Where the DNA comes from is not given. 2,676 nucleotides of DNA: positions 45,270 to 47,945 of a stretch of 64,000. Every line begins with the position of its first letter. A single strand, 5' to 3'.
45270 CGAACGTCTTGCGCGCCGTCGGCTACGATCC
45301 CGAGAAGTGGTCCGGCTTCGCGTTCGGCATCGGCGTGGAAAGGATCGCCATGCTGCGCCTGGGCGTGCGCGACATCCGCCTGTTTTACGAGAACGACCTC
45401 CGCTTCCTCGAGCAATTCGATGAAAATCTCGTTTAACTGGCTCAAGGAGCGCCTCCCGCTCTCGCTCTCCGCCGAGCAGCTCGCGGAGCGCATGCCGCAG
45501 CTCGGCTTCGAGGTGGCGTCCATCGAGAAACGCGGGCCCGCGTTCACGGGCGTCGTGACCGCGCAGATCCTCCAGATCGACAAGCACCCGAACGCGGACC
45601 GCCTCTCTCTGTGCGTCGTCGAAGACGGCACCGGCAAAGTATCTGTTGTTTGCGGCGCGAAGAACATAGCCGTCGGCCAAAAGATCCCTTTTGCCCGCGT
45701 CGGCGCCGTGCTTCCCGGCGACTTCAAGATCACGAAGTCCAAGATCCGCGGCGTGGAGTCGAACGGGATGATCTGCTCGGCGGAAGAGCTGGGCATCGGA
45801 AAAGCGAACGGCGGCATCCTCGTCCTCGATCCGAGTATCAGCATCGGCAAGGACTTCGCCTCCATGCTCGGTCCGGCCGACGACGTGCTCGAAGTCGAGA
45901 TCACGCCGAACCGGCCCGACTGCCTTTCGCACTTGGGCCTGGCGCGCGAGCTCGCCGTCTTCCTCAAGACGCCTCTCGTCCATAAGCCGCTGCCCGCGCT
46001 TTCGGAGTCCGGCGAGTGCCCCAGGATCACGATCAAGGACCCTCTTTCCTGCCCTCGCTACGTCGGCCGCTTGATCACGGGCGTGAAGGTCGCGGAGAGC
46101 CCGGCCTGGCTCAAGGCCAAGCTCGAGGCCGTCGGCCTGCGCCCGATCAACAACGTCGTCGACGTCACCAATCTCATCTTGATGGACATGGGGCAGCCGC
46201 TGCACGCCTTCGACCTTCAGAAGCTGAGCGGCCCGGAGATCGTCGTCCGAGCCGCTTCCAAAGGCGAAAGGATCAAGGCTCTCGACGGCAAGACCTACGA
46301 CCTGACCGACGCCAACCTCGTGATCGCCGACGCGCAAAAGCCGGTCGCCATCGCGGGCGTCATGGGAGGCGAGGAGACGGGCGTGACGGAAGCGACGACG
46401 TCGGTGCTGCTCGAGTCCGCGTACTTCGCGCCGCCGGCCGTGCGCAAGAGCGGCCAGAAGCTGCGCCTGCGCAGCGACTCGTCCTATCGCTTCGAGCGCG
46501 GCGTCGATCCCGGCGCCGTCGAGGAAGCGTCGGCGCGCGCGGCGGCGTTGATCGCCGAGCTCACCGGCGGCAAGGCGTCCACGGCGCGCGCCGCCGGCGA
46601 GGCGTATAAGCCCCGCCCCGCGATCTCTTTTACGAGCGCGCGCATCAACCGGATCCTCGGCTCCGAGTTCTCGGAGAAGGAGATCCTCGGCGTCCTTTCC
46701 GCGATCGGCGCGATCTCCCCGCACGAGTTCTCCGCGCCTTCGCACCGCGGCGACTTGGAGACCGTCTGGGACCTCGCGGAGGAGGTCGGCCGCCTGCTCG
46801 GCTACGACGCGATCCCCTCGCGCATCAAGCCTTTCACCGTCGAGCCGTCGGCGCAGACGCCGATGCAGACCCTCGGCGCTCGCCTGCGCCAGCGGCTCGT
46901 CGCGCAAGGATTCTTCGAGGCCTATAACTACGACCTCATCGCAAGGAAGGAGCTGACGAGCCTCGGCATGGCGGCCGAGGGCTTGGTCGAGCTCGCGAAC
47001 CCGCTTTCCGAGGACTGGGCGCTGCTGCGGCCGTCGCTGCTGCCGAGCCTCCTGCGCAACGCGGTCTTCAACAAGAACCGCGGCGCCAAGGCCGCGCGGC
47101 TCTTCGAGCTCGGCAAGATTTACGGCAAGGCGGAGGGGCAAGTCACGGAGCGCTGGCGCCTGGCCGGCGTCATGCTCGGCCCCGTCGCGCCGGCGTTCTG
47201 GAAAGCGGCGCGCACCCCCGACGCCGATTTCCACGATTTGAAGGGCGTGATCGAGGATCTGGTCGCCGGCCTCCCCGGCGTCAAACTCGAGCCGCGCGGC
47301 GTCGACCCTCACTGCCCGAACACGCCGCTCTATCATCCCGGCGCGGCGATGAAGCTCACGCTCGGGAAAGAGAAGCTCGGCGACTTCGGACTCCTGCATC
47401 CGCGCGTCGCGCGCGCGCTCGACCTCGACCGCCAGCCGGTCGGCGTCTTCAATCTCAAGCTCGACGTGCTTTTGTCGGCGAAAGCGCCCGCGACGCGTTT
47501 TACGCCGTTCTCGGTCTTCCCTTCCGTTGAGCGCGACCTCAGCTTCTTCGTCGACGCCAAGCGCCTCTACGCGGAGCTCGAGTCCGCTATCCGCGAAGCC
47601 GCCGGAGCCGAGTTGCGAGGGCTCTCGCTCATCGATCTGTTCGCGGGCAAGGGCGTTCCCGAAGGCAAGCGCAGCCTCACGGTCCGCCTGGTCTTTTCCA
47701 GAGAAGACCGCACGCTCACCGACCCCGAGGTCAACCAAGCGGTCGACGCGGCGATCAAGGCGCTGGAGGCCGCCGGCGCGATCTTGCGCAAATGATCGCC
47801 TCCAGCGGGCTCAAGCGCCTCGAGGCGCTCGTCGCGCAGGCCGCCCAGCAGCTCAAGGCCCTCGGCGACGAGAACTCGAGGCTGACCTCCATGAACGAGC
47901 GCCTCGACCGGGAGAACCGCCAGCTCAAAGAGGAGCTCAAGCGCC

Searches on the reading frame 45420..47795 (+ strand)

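Call 16: search_protein_families(library=pfam, proteins=[window:45420-47795:+], max_evalue=0.01)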
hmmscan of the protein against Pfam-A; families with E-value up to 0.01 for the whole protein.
window:45420-47795:+ (791 aa): 6 families
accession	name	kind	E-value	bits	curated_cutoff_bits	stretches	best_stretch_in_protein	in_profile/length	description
PF03483.22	B3_4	-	3.2e-70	235.7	29.3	1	211-383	2-174/174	B3/4 domain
PF17759.6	tRNA_synthFbeta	-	1.1e-47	162.7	22.4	1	465-681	1-214/214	Phenylalanyl tRNA synthetase beta chain CLM domain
PF03147.19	FDX-ACB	-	7.3e-24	84.5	31.1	1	698-790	1-94/94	Ferredoxin-fold anticodon binding domain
PF01588.26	tRNA_bind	-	1.8e-20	73.2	27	1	45-144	1-95/96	Putative tRNA binding domain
PF03484.21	B5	-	3.7e-13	49.9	28.6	1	402-462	1-67/67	tRNA synthetase B5 domain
PF18262.7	PhetRS_B1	-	0.00023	21.8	26.8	1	154-182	53-81/83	Phe-tRNA synthetase beta subunit B1 domain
